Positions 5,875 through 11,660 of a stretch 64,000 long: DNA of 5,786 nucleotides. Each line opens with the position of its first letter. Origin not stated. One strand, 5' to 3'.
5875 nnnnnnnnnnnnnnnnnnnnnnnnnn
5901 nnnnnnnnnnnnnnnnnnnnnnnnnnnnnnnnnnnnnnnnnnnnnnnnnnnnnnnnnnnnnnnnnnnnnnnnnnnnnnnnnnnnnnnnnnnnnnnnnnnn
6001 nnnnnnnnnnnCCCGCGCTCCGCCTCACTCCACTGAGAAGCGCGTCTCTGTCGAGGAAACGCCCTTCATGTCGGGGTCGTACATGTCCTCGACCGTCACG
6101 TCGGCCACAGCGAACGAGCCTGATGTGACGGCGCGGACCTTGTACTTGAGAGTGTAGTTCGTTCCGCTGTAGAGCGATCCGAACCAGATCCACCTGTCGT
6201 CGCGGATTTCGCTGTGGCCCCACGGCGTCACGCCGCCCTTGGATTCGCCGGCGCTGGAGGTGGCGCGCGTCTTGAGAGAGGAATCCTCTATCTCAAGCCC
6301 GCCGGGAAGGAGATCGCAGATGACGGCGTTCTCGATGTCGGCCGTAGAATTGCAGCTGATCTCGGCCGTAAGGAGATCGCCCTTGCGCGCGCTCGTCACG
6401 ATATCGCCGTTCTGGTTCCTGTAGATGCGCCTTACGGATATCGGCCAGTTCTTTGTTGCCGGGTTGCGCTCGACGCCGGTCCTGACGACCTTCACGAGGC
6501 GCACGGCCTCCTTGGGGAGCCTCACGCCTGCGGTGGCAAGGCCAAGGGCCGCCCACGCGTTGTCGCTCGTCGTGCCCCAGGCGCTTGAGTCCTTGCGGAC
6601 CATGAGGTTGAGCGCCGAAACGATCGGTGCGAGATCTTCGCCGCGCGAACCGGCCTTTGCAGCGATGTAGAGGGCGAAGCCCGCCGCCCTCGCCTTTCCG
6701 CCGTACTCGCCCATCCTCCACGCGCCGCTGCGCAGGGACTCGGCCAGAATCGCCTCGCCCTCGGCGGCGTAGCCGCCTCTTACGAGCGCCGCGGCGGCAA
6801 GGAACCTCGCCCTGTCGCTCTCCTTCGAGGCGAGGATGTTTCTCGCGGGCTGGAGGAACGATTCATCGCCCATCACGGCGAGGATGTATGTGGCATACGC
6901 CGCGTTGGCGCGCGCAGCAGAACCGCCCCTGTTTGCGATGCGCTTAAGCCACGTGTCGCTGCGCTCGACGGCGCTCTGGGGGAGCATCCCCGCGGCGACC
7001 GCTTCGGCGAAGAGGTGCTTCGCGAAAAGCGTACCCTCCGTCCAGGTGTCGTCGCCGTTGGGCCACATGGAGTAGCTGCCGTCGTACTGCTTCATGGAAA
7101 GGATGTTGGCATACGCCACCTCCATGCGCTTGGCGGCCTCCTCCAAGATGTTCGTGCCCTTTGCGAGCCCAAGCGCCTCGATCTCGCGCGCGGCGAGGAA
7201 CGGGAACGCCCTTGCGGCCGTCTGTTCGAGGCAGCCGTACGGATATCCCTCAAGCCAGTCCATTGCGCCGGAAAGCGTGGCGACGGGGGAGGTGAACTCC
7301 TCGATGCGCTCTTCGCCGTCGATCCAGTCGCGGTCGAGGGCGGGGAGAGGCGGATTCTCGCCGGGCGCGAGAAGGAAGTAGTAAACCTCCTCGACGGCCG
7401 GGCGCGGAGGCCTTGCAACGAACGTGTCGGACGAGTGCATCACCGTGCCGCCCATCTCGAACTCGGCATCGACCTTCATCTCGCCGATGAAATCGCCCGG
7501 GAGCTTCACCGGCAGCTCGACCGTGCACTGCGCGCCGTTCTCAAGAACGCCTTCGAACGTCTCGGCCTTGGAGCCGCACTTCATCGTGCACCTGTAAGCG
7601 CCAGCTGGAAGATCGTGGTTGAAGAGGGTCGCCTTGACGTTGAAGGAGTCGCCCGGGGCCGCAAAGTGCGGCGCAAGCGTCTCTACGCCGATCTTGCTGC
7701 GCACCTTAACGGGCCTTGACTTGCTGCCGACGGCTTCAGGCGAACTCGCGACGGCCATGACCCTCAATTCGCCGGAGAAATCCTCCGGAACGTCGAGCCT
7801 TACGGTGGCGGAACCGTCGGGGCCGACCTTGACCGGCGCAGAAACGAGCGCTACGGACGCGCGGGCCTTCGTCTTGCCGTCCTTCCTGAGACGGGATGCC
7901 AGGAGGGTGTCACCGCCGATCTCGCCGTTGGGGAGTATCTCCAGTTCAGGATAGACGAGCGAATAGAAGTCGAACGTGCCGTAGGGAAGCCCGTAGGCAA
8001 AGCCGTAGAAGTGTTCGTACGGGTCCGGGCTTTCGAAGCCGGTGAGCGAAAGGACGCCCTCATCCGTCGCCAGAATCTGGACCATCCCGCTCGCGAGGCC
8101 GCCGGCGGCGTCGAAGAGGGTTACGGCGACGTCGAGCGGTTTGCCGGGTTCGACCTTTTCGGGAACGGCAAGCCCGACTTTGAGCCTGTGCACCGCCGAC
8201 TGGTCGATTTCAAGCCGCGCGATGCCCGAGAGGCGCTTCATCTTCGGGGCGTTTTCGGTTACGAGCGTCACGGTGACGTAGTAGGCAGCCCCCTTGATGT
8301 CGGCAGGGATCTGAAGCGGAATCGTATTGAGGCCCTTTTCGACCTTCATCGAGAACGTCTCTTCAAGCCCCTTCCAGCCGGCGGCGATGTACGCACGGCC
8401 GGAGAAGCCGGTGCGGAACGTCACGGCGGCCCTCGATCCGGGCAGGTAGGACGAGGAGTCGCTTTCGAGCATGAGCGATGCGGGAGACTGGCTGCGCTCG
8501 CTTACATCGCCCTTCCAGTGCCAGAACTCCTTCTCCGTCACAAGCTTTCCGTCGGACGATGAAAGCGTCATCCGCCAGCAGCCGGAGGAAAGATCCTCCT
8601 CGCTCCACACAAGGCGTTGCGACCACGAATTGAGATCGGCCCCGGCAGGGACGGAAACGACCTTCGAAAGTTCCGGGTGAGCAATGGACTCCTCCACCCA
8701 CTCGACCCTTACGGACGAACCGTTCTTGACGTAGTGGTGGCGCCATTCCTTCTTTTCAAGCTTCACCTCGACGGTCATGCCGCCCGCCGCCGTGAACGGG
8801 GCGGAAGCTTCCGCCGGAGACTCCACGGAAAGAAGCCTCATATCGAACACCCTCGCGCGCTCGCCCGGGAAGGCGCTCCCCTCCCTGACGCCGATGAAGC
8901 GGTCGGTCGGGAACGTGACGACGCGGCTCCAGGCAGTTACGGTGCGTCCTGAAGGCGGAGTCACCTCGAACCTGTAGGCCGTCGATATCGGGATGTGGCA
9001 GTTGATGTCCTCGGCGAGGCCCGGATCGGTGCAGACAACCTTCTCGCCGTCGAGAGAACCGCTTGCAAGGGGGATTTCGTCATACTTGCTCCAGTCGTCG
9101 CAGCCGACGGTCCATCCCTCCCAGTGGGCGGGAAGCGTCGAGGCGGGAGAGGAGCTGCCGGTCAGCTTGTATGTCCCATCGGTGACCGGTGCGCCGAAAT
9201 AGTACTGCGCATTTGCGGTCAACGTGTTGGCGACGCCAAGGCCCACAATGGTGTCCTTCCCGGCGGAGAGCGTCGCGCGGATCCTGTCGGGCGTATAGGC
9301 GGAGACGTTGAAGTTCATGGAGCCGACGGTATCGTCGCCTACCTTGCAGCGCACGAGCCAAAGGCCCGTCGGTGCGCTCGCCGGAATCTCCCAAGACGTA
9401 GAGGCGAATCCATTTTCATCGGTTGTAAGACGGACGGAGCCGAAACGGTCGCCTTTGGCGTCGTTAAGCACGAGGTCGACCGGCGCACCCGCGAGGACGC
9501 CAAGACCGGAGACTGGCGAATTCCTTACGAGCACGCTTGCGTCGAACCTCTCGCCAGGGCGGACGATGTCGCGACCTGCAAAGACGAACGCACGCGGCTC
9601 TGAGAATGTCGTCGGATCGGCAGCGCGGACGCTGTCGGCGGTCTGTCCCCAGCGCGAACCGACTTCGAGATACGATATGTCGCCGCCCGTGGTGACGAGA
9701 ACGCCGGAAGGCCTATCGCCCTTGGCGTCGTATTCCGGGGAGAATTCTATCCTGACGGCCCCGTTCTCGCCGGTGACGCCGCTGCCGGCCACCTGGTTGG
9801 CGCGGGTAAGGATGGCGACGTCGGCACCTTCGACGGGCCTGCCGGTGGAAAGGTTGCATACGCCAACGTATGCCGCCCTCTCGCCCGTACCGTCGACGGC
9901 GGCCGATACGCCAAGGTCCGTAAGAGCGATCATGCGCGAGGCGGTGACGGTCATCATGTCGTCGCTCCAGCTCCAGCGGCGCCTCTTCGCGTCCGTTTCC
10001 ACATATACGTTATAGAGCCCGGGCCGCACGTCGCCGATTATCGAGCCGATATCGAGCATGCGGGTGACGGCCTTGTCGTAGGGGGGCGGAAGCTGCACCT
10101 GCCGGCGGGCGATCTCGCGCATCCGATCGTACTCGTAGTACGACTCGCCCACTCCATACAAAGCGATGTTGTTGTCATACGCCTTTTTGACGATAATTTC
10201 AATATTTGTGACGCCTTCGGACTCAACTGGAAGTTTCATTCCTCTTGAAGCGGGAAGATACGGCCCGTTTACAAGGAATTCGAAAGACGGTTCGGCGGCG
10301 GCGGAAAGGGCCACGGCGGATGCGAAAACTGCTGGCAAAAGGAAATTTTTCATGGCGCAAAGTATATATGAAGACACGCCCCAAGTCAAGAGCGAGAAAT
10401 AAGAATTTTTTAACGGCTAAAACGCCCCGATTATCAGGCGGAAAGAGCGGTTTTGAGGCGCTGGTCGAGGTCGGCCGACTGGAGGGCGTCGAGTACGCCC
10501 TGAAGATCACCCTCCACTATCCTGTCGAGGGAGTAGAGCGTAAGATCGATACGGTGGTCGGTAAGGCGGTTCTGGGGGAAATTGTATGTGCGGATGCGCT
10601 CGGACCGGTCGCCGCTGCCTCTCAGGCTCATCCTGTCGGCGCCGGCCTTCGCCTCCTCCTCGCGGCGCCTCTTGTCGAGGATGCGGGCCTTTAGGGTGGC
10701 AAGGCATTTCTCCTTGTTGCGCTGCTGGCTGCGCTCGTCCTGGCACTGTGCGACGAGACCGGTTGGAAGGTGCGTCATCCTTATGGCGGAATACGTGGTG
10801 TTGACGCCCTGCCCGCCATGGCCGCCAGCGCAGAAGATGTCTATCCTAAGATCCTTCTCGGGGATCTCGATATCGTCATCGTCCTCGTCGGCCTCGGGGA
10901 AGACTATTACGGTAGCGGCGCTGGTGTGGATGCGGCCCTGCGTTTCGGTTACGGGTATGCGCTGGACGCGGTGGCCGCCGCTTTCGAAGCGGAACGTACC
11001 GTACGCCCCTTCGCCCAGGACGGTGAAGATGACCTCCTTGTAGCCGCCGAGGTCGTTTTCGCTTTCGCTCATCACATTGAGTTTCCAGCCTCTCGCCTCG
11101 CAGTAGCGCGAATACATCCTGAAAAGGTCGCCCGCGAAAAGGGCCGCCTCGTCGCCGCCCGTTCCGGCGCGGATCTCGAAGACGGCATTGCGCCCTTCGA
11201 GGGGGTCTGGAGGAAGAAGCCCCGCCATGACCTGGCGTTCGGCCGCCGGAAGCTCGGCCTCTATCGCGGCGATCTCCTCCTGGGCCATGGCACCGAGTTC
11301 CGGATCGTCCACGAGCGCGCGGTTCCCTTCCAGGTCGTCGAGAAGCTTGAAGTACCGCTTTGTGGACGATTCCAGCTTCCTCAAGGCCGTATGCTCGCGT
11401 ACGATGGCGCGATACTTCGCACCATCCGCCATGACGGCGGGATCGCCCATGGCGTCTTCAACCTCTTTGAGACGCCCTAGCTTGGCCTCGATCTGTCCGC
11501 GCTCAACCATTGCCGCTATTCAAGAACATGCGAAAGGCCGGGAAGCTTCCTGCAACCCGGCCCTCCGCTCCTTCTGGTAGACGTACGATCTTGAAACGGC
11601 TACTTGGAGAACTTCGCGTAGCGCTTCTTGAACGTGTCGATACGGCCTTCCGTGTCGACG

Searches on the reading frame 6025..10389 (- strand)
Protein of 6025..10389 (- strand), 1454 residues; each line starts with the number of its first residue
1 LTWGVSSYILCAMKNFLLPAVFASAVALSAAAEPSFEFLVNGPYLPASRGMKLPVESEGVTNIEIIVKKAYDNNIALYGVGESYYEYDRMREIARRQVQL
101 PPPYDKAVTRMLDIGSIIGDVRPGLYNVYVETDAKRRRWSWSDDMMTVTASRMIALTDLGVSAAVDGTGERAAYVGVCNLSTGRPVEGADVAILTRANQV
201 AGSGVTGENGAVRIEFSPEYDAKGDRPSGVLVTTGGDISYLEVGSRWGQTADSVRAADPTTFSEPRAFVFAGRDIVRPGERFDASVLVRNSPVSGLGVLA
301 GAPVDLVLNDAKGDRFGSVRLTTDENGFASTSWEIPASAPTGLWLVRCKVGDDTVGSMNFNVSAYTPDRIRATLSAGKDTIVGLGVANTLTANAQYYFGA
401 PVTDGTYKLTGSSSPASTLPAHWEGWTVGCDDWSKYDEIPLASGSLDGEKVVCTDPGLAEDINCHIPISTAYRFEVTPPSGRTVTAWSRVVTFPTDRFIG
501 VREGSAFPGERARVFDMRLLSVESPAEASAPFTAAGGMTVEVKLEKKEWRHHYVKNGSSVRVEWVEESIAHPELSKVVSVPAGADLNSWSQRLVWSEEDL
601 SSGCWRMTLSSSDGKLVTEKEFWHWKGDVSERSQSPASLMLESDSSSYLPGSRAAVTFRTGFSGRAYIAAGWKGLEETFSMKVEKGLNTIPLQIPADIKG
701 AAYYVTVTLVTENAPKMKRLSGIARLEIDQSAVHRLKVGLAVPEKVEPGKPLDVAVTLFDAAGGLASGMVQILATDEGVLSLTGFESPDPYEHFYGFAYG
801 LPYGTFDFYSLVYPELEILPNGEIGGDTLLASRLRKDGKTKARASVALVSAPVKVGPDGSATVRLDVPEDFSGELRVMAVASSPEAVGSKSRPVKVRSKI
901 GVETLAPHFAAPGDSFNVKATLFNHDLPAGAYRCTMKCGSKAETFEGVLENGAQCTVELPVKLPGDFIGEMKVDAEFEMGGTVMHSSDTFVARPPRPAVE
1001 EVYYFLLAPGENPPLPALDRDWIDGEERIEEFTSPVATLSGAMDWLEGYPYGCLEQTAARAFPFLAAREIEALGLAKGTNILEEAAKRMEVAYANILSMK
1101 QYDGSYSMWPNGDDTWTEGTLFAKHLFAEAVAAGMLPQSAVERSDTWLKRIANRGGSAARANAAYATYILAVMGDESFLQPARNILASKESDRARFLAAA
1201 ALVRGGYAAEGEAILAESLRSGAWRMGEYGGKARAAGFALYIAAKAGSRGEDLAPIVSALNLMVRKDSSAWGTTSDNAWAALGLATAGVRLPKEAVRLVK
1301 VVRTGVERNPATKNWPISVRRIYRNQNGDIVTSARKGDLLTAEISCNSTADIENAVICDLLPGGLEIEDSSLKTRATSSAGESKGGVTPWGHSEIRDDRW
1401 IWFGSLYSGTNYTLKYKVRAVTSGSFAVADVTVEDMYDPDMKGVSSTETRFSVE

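Call 11: search_protein_families(library=pfam, proteins=[window:6025-10389:-], max_evalue=0.001)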
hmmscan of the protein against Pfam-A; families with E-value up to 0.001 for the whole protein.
window:6025-10389:- (1454 aa): 6 families
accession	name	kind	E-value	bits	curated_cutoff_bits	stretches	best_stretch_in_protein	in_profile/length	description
PF17973.7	bMG10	-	1.6e-22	80.5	26.2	1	1318-1440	3-131/131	Bacterial Alpha-2-macroglobulin MG10 domain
PF01835.25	MG2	-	3.2e-16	59.9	32.8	1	266-362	1-96/96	MG2 domain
PF07703.20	A2M_BRD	-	6.2e-11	43.2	22.7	1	640-782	2-140/140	Alpha-2-macroglobulin bait region domain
PF11974.14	bMG3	-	9.7e-11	42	34.9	1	156-244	1-86/103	Bacterial alpha-2-macroglobulin MG3 domain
PF00207.28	A2M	-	3.7e-09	36.8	21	1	853-925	7-81/92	Alpha-2-macroglobulin family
PF07678.20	TED_complement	-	4.6e-08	33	22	1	1043-1157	19-132/312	A-macroglobulin TED domain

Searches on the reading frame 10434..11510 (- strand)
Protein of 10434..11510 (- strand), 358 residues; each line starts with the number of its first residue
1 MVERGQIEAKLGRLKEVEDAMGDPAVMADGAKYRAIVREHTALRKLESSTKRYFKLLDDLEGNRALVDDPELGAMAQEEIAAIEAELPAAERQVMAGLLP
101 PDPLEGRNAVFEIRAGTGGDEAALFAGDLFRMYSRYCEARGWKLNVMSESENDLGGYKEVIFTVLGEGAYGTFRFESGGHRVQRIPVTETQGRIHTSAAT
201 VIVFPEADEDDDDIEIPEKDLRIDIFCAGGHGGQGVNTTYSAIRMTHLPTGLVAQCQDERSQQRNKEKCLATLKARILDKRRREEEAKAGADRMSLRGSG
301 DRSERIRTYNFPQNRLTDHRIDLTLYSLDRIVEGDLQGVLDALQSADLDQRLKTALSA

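Call 90: search_protein_families(library=pfam, proteins=[window:10434-11510:-], max_evalue=0.0001)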
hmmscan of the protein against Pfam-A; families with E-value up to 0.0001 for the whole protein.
window:10434-11510:- (358 aa): 2 families
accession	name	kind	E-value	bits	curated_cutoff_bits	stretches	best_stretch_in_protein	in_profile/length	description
PF03462.23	PCRF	-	1.9e-66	224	24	1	13-201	4-194/194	PCRF domain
PF00472.26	RF-1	-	1e-37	129.1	35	1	212-320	3-116/116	RF-1 domain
